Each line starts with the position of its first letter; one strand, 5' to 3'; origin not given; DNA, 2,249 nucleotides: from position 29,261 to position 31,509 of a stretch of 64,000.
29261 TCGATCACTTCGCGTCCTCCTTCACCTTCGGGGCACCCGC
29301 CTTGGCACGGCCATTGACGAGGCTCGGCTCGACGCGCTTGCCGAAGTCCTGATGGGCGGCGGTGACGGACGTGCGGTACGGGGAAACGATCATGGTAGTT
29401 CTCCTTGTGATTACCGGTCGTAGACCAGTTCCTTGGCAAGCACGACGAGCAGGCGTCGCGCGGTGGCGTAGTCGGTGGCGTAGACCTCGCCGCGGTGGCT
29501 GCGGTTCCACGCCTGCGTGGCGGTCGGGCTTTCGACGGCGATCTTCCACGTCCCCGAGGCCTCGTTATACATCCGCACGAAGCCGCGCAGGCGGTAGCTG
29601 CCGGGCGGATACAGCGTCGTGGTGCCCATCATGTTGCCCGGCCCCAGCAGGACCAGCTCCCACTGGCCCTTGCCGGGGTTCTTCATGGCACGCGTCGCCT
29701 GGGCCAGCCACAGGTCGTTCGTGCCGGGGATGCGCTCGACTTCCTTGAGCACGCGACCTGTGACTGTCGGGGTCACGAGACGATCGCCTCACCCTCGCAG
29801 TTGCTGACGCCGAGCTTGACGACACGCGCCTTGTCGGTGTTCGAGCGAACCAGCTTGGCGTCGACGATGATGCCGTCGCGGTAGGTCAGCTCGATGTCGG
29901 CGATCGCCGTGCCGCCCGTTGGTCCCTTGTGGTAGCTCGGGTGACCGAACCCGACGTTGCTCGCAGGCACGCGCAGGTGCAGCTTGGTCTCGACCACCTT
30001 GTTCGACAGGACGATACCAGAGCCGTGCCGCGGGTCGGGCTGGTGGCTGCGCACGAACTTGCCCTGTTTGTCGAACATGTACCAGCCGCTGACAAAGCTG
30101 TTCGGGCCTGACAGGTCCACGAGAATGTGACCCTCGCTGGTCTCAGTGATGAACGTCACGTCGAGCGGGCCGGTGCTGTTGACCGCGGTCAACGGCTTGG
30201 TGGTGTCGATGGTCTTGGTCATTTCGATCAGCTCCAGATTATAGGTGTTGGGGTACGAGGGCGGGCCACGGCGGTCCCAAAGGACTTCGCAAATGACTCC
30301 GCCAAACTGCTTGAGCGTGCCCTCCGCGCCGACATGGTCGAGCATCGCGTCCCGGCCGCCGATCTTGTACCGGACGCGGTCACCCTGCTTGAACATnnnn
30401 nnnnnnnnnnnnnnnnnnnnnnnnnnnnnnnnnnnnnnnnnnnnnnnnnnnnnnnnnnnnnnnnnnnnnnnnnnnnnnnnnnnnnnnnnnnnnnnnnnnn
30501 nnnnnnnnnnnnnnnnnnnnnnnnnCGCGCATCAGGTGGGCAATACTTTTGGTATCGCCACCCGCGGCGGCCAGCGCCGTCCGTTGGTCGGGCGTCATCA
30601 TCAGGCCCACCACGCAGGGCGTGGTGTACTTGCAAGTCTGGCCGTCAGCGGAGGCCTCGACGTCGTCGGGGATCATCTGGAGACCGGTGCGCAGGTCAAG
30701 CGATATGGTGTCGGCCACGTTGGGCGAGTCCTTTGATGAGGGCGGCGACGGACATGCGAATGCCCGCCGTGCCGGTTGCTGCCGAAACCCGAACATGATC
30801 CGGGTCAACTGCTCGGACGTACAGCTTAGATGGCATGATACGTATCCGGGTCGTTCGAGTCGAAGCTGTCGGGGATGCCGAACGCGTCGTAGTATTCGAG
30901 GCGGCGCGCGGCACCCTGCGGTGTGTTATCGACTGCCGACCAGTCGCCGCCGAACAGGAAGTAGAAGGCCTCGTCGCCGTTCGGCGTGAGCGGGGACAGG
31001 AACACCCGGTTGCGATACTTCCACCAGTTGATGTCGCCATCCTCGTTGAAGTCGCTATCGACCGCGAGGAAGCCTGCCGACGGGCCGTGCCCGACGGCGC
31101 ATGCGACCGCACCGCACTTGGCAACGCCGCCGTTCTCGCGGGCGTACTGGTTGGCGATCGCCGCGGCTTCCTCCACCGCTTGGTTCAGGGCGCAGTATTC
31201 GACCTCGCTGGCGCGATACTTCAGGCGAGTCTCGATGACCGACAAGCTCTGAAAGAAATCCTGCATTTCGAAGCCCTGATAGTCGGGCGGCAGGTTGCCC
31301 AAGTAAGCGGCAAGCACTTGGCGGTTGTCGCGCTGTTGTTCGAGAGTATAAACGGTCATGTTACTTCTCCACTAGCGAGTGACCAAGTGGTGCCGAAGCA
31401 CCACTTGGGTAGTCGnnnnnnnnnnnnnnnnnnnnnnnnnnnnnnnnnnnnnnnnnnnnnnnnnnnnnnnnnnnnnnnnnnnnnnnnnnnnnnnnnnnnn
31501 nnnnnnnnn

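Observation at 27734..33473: Three-member paralogous family (DTTKPL domain, with KOW/SH3-like GDRVRY repeats) interleaved with small coupled ORFs and an SPFH lipoprotein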

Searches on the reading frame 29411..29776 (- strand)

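Call 7: search_protein_families(library=pfam, max_evalue=1, proteins=[window:29411-29776:-])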
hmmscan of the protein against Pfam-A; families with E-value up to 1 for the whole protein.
window:29411-29776:- (121 aa): 3 families
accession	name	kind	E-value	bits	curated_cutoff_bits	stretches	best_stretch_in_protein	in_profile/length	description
PF21395.2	Arc_capsid_dom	-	0.07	13.6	27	1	14-40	16-42/62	Activity-regulated cytoskeleton-associated protein, capsid domain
PF21112.3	CsgH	-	0.14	12.6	27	1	59-108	12-61/88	CsgH protein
PF22934.1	SPRTN_ZBD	-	0.2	12.2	27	0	6-26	17-37/48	Spartan-like zinc binding domain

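Call 8: search_protein_families(library=phrogs, max_evalue=0.1, proteins=[window:29411-29776:-])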
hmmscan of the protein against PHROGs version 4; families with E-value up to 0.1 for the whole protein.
window:29411-29776:- (121 aa): 0 families

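Call 86: search_protein_families(library=ncbifam, max_evalue=0.1, proteins=[window:29411-29776:-])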
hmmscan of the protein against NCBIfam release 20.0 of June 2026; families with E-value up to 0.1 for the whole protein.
window:29411-29776:- (121 aa): 0 families

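Call 87: search_protein_families(library=padloc, max_evalue=0.1, proteins=[window:29411-29776:-])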
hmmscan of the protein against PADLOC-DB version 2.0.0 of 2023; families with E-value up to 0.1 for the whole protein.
window:29411-29776:- (121 aa): 0 families

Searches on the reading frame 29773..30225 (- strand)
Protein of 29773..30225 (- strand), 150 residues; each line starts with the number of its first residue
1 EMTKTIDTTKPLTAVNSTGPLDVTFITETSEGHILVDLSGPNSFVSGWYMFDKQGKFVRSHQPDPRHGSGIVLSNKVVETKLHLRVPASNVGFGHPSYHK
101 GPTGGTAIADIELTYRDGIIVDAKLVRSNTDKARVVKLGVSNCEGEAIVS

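Call 65: predict_structure(alignment_id=A3)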
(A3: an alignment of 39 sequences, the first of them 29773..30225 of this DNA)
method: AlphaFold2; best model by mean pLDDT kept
length: 150 residues; sequences in the alignment: 39
mean_pLDDT: 87.6   pTM: 0.73
mean pLDDT of the five models: 87.6, 87.0, 86.3, 86.3, 86.0
residues with pLDDT >= 90: 102; 70-90: 27; 50-70: 12; < 50: 9
segments of 3 or more residues with pLDDT < 50: 142-150
pLDDT, mean of each block of 10 residues (from residue 1): 85 95 97 97 88 98 94 96 88 80 90 95 95 70 46
secondary structure, 60 per line:
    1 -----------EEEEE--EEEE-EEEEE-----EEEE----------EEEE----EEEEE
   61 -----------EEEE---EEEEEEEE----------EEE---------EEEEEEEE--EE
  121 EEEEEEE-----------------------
elements in order: E12-16 E19-22 E24-28 E34-37 E48-51 E56-60 E72-75 E79-86 E97-99 E109-116 E119-127
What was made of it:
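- On NHL repeat (PF01436): There is one unit per protein in A-D. The model is a compact non-propeller domain (call 65).
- Closest known: NHL repeat six-bladed beta-propellers. Same: The predicted secondary structure there is a four-strand meander (call 65).
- AlphaFold2 gives a compact, confident monomer (pTM 0.73; call 65).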

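Call 71: fold_search(model_id=the predicted structure, library=viral)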
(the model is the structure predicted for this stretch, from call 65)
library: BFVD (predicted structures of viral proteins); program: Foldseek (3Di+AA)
matches with E <= 10: 508; with E <= 0.001: 0
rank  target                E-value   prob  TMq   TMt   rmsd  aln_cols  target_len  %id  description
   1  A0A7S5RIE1            2.8e-02  0.82  0.27  0.34   8.5       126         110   13  (no name in the UniProt tables at hand)
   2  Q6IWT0                5.4e-02  0.95  0.34  0.33   6.3       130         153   12  (no name in the UniProt tables at hand)
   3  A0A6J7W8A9            5.7e-02  0.89  0.33  0.37   7.3       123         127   12  Uncharacterized protein [uncultured Caudovirales phage]
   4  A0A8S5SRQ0            1.0e-01  0.33  0.24  0.14  24.2       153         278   11  Nucleoid-associated protein (Fragment) [Siphoviridae sp. ct1gv6]
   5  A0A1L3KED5            1.1e-01  0.12  0.16  0.06  17.8       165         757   13  (no name in the UniProt tables at hand)
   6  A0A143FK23            1.4e-01  0.57  0.29  0.19  14.2       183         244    6  (no name in the UniProt tables at hand)
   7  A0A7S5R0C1            2.0e-01  0.57  0.34  0.40   6.7       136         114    8  (no name in the UniProt tables at hand)
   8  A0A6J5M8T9            2.4e-01  0.12  0.17  0.11  14.0       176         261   14  Uncharacterized protein [uncultured Caudovirales phage]
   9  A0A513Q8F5            2.7e-01  0.09  0.17  0.07  20.1       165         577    8  ORF1a (Fragment) [Porcine astrovirus 1]
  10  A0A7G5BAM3            2.9e-01  0.80  0.37  0.35   5.9       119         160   14  Uncharacterized protein [Ralstonia phage Hennie]
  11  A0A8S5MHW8            3.2e-01  0.25  0.27  0.06  15.4       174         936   12  Stabilization protein [Siphoviridae sp. ctvyM23]
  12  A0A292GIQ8            4.2e-01  0.08  0.15  0.13  11.4       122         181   11  (no name in the UniProt tables at hand)
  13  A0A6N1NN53            4.4e-01  0.07  0.16  0.13  18.8       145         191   13  Putative orfan [Tupanvirus soda lake]
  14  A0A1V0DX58            4.6e-01  0.14  0.21  0.15  19.1       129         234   13  Putative tail protein [Synechococcus virus S-ESS1]
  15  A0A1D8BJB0            4.9e-01  0.12  0.20  0.15  12.9       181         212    6  SIFV.gp58-like protein [Sulfolobus islandicus filamentous virus 2]
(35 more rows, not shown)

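Call 72: search_solved_structures(query=A3, max_evalue=10)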
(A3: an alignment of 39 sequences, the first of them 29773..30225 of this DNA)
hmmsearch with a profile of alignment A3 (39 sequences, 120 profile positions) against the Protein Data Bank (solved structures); distinct sequences matched with E-value up to 10: 17.
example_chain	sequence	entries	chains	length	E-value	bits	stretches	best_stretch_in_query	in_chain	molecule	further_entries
4zlr_A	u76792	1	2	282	2e-10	44.2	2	25-56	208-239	Brain tumor protein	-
1q7f_A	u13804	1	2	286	2.1e-10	44.1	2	25-56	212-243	brain tumor CG10719-PA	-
5ex7_A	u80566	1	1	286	2.1e-10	44.1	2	25-56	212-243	Brain tumor protein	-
7b96_A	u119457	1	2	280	2.3e-07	34.3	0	24-55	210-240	Isoform 2 of Tripartite motif-containing protein 2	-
7qrv_A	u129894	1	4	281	2.3e-07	34.3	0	24-55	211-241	Tripartite motif-containing protein 2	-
7qrw_A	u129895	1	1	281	2.4e-07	34.3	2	23-55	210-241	Isoform 4 of Tripartite motif-containing protein 3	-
7b2r_A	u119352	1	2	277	5.8e-07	33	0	24-54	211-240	Tripartite motif-containing protein 2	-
8j72_A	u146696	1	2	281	0.00025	24.5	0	25-62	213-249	E3 ubiquitin-protein ligase TRIM71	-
7qrx_A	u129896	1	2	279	0.00056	23.4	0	25-62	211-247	E3 ubiquitin-protein ligase TRIM71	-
9jur_A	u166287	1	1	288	0.00065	23.2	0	25-62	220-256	E3 ubiquitin-protein ligase TRIM71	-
6d69_A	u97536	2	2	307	0.0013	22.2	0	23-62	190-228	NHL Repeat Region of D. melanogaster Thin | Thin, isoform D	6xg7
6hvg_A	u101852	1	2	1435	0.06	16.8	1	41-61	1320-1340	Alternansucrase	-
6syq_B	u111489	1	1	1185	0.061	16.8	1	41-61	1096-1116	Alternansucrase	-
6syq_A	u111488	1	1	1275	0.063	16.8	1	41-61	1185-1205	Alternansucrase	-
6szi_A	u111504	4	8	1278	0.063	16.8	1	41-61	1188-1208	Alternansucrase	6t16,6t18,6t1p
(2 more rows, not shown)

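Call 74: search_solved_structures(query=A3, max_evalue=0.001, show_alignments=3)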
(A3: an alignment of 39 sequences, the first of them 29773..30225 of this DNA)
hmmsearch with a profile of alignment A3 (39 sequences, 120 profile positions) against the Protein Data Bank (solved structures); distinct sequences matched with E-value up to 0.001: 10.
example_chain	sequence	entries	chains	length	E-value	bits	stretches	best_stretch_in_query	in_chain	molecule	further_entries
4zlr_A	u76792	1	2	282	2e-10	44.2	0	25-56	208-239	Brain tumor protein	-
1q7f_A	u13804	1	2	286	2.1e-10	44.1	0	25-56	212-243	brain tumor CG10719-PA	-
5ex7_A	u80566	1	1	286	2.1e-10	44.1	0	25-56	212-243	Brain tumor protein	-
7b96_A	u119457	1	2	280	2.3e-07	34.3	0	24-55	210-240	Isoform 2 of Tripartite motif-containing protein 2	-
7qrv_A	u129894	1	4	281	2.3e-07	34.3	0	24-55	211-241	Tripartite motif-containing protein 2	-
7qrw_A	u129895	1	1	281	2.4e-07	34.3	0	23-55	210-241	Isoform 4 of Tripartite motif-containing protein 3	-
7b2r_A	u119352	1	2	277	5.8e-07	33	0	24-54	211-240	Tripartite motif-containing protein 2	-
8j72_A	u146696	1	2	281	0.00025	24.5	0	25-62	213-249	E3 ubiquitin-protein ligase TRIM71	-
7qrx_A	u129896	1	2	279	0.00056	23.4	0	25-62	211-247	E3 ubiquitin-protein ligase TRIM71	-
9jur_A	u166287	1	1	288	0.00065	23.2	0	25-62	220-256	E3 ubiquitin-protein ligase TRIM71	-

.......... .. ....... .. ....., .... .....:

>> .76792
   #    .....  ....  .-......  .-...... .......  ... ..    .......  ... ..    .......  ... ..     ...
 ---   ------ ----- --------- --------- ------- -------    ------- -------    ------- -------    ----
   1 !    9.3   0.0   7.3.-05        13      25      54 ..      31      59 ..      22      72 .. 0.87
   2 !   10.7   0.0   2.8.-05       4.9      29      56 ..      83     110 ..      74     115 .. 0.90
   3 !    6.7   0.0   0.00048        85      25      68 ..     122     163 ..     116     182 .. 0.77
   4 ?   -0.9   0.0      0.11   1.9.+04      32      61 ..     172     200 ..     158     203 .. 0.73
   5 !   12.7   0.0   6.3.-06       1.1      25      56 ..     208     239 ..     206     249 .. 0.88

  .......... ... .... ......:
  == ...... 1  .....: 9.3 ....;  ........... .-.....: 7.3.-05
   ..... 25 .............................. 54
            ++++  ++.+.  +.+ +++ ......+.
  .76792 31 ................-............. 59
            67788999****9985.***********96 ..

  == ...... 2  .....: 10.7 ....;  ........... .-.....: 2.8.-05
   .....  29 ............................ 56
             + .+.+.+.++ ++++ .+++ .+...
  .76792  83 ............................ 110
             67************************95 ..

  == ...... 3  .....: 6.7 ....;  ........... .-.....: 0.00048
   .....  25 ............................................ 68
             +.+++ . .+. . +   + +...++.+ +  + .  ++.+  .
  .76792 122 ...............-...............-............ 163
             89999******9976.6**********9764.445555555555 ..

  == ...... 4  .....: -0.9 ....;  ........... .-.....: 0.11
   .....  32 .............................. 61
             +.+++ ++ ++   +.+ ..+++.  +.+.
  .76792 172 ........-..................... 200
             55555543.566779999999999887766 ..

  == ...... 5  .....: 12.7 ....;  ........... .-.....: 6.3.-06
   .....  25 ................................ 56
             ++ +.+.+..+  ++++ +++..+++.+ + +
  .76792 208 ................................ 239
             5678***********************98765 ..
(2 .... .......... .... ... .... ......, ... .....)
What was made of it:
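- On NHL repeat (PF01436): Five blades of Brat align to profile positions 25-56 (calls 72, 74).
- Closest known: NHL repeat six-bladed beta-propellers. Same: The whole-sequence E-value is 2e-10 for Brat (calls 72, 74).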

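Call 90: find_homologous_proteins(query=A3, max_evalue=0.001)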
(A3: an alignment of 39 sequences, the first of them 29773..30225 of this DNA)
Query A3 (39 sequences) (150 aa, profile of the alignment): 15 proteins with E <= 0.001 among 974 candidates.
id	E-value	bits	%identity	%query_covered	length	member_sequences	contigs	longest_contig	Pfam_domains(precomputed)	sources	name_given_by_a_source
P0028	1.5e-34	137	43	95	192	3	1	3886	-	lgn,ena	-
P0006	1.2e-33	134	43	87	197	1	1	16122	-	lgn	-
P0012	4.7e-32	129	49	59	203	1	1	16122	-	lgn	-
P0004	6.9e-32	128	100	100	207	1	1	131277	-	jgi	jgi:hypothetical protein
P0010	2.2e-31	126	49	62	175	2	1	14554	-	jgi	-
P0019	6.2e-31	125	47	57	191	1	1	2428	-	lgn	-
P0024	2.9e-25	107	38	40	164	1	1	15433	-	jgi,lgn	jgi:hypothetical protein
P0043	6.7e-25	106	51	38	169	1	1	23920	-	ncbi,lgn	ncbi:MAG: hypothetical protein ABW128_16975 [Rhizorhabdus sp.]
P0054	1.3e-23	101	31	45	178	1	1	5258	-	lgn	-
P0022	3.3e-22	97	48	60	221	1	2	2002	-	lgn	-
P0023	4.8e-21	93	37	80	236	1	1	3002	-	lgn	-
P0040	1.5e-19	88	58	38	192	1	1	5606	-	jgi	-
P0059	2.6e-13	68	48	16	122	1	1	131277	-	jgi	jgi:hypothetical protein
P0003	1.6e-8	53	26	15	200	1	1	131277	-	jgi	jgi:hypothetical protein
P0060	4.3e-5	42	48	16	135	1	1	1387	-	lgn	-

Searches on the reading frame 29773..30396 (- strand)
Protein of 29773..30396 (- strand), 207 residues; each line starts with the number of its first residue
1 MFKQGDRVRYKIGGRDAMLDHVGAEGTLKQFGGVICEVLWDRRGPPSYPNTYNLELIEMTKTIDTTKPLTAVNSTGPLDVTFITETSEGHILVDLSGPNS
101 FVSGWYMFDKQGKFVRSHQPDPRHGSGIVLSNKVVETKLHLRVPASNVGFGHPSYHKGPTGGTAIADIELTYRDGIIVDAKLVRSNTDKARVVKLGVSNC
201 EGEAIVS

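Call 7: search_protein_families(library=pfam, max_evalue=1, proteins=[window:29773-30396:-])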
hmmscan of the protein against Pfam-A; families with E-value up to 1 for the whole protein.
window:29773-30396:- (207 aa): 0 families

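Call 8: search_protein_families(library=phrogs, max_evalue=0.1, proteins=[window:29773-30396:-])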
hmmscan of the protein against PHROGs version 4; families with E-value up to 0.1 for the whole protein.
window:29773-30396:- (207 aa): 0 families

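Call 42: search_protein_families(library=pfam, alignment_id=A2, max_evalue=0.01)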
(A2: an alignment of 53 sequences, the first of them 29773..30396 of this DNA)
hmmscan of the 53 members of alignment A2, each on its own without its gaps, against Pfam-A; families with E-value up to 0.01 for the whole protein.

A. member 1, window:29773-30396:- (207 aa): 0 families

B. families by the number of members that match (of 53 scanned): 4 families
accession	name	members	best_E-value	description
PF23044.1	SH3-C_UBE2O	1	0.0011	UBE2O, ubiquitin binding SH3-C domain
PF08940.17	DUF1918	1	0.0039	Domain of unknown function (DUF1918)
PF20623.4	Sgo0707_N2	1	0.0043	Sgo0707 N2 domain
PF18129.7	SH3_12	1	0.0052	Xrn1 SH3-like domain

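Call 43: search_protein_families(library=phrogs, alignment_id=A2, max_evalue=0.01)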
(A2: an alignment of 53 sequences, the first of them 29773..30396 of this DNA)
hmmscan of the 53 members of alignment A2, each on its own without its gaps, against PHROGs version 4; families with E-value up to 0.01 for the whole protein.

A. member 1, window:29773-30396:- (207 aa): 0 families

B. families by the number of members that match (of 53 scanned): 12 families
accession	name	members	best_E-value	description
phrog_7871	-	5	6e-06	-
phrog_22674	-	3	1.4e-06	-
phrog_4317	-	3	0.00013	-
phrog_7955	-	2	1.9e-05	-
phrog_4943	-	2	0.0025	-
phrog_2827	-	1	0.0012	-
phrog_3782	-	1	0.0032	-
phrog_11941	-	1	0.0037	-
phrog_22041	-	1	0.0039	-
phrog_23760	-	1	0.0044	-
phrog_10954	-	1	0.0058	-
phrog_6989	-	1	0.0086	-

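Call 50: predict_structure(alignment_id=A2)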
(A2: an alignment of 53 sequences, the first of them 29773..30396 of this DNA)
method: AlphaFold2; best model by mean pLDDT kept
length: 207 residues; sequences in the alignment: 53
mean_pLDDT: 88.4   pTM: 0.69
mean pLDDT of the five models: 88.4, 88.1, 87.6, 87.5, 86.7
residues with pLDDT >= 90: 145; 70-90: 41; 50-70: 13; < 50: 8
segments of 3 or more residues with pLDDT < 50: 200-207
pLDDT, mean of each block of 10 residues (from residue 1): 93 86 95 94 89 91 94 95 97 92 94 96 95 95 79 90 91 92 89 59 36
secondary structure, 60 per line:
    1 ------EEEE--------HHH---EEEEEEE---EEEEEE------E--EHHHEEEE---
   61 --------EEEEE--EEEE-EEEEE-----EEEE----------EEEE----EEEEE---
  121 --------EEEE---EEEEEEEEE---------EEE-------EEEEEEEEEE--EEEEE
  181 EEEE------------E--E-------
elements in order: E7-10 E25-31 E35-40 E54-57 E69-73 E76-79 E81-85 E91-94 E105-108 E113-117 E129-132 E136-144 E154-156 E164-173 E176-184
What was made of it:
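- Confident all-beta models, pLDDT 88.4 and 87.6 (calls 50, 65). The family fold is predicted confidently from the alignment (calls 50, 65).
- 29773..30396 (-): Member B (207 aa). One KOW/SH3-like barrel (30226-30396), unit (29998-30213), and 'B-type' cap with a C-terminal tail (29776-29997). AlphaFold2 model pLDDT 88.4, all-beta (call 50).
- On KOW / SH3-like / Tudor barrels: Model pLDDT is ~90 over residues 1-57 (call 50).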

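Call 78: find_related_loci(query=A4, collection=genome_contigs, flank=8000)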
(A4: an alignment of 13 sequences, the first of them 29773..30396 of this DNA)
Query A4 (207 aa) in genome_contigs; peptide patterns used: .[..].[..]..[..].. (x = any residue, [..] = any of these).
1 stretches matched a pattern; 1 encode a relative of the query (tblastn E <= 1e-3); 1 distinct loci.
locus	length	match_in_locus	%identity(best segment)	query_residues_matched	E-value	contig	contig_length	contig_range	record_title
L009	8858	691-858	30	37-93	2e-4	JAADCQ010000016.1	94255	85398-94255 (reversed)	MAG: Methanopyri archaeon isolate L_MaxBin.003 contig-127_73, whole genome shotgun sequence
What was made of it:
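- None real in 185,579 species genomes (call 78).
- Tried and rejected: The genome_contigs scan gave only a doubtful 57-residue match in a Methanopyri MAG (call 78).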

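Call 79: find_related_loci(query=A4, collection=viral_contigs, flank=10000)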
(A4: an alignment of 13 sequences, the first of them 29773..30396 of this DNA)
Query A4 (207 aa) in viral_contigs; peptide patterns used: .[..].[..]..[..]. (x = any residue, [..] = any of these).
21 stretches matched a pattern; 1 encode a relative of the query (tblastn E <= 1e-3); 1 distinct loci.
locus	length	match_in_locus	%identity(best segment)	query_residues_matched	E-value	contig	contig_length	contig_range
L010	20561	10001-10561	37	5-186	3e-19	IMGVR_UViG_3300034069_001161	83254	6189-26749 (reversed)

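Call 86: search_protein_families(library=ncbifam, max_evalue=0.1, proteins=[window:29773-30396:-])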
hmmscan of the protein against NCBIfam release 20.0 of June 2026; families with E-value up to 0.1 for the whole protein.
window:29773-30396:- (207 aa): 0 families

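Call 87: search_protein_families(library=padloc, max_evalue=0.1, proteins=[window:29773-30396:-])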
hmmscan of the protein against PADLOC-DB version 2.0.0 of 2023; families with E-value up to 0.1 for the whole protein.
window:29773-30396:- (207 aa): 0 families

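Call 99: find_related_loci(query=A4, collection=metagenome_contigs, flank=8000)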
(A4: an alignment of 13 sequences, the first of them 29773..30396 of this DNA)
Query A4 (207 aa) in metagenome_contigs; peptide patterns used: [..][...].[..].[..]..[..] (x = any residue, [..] = any of these).
56 stretches matched a pattern; 4 encode a relative of the query (tblastn E <= 1e-3); 4 distinct loci.
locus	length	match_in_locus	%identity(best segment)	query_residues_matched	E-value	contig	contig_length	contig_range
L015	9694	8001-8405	45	3-150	1e-25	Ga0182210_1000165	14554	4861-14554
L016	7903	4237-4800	36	2-205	2e-23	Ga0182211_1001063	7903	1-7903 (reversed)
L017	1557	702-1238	35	2-184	2e-17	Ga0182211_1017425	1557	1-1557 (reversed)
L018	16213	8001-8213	50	59-137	1e-12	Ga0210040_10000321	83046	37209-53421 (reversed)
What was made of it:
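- One IMG/VR contig (call 79) and four JGI metagenome loci (call 99).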

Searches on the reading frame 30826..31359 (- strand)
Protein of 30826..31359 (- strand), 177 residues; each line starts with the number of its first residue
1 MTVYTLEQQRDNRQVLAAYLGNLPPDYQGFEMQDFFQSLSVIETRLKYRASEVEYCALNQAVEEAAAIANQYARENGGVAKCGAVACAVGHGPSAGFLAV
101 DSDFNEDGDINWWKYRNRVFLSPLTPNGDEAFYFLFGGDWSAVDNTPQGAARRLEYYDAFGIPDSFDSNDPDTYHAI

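Call 7: search_protein_families(library=pfam, max_evalue=1, proteins=[window:30826-31359:-])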
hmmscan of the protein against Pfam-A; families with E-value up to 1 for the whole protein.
window:30826-31359:- (177 aa): 0 families

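Call 8: search_protein_families(library=phrogs, max_evalue=0.1, proteins=[window:30826-31359:-])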
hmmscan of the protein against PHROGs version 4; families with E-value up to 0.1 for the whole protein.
window:30826-31359:- (177 aa): 0 families

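Call 86: search_protein_families(library=ncbifam, max_evalue=0.1, proteins=[window:30826-31359:-])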
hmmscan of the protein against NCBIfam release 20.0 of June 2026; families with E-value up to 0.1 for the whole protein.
window:30826-31359:- (177 aa): 0 families

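Call 87: search_protein_families(library=padloc, max_evalue=0.1, proteins=[window:30826-31359:-])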
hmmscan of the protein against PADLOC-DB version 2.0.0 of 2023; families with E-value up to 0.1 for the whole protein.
window:30826-31359:- (177 aa): 1 family
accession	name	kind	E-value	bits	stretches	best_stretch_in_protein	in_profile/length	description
PDLC03592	Specificity_II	-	0.053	10.6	1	69-114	199-241/392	Type II specificity subunit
